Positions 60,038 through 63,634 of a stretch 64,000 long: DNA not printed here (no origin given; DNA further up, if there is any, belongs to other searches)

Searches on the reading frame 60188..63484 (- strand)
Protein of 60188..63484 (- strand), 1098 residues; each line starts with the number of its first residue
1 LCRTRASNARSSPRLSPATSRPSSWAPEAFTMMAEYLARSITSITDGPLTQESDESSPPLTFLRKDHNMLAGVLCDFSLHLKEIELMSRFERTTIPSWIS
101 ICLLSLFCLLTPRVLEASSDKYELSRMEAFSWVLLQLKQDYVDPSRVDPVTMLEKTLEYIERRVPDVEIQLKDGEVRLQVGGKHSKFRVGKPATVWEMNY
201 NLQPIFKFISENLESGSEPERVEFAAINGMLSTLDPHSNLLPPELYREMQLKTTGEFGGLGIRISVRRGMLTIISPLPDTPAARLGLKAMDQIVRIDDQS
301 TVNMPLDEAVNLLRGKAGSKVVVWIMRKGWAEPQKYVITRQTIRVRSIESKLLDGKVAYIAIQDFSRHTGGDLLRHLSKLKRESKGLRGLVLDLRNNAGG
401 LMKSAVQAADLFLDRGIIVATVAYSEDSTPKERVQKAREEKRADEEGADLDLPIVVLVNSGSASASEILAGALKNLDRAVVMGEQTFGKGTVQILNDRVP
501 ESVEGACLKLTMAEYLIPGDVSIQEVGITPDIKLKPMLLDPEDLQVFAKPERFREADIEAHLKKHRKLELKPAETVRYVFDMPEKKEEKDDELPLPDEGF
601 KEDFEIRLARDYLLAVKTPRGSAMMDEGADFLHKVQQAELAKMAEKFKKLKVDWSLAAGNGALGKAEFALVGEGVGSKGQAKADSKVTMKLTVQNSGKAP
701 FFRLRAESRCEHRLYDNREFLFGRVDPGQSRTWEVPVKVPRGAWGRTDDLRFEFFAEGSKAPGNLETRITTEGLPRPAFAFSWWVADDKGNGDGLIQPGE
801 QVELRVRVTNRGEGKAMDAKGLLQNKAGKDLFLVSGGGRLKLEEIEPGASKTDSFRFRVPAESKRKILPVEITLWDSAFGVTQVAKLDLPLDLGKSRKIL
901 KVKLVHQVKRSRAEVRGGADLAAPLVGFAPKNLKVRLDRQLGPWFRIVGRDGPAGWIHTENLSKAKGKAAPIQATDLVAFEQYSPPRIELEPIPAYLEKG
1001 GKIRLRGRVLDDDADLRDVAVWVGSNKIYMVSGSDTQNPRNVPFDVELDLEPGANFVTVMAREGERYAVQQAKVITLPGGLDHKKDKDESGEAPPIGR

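Call 49: search_protein_families(library=pfam, proteins=[window:60188-63484:-], max_evalue=0.00001)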
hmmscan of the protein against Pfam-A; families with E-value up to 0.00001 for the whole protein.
window:60188-63484:- (1098 aa): 4 families
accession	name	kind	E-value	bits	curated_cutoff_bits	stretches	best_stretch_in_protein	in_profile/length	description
PF03572.23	Peptidase_S41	-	1.7e-45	155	24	1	356-533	1-164/165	Peptidase family S41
PF00595.29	PDZ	-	1.2e-09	38.9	23.2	1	251-321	4-76/81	PDZ domain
PF17820.7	PDZ_6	-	5e-08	33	27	1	275-323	4-50/54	PDZ domain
PF13180.12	PDZ_2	-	7.8e-08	32.9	27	1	258-329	1-71/80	PDZ domain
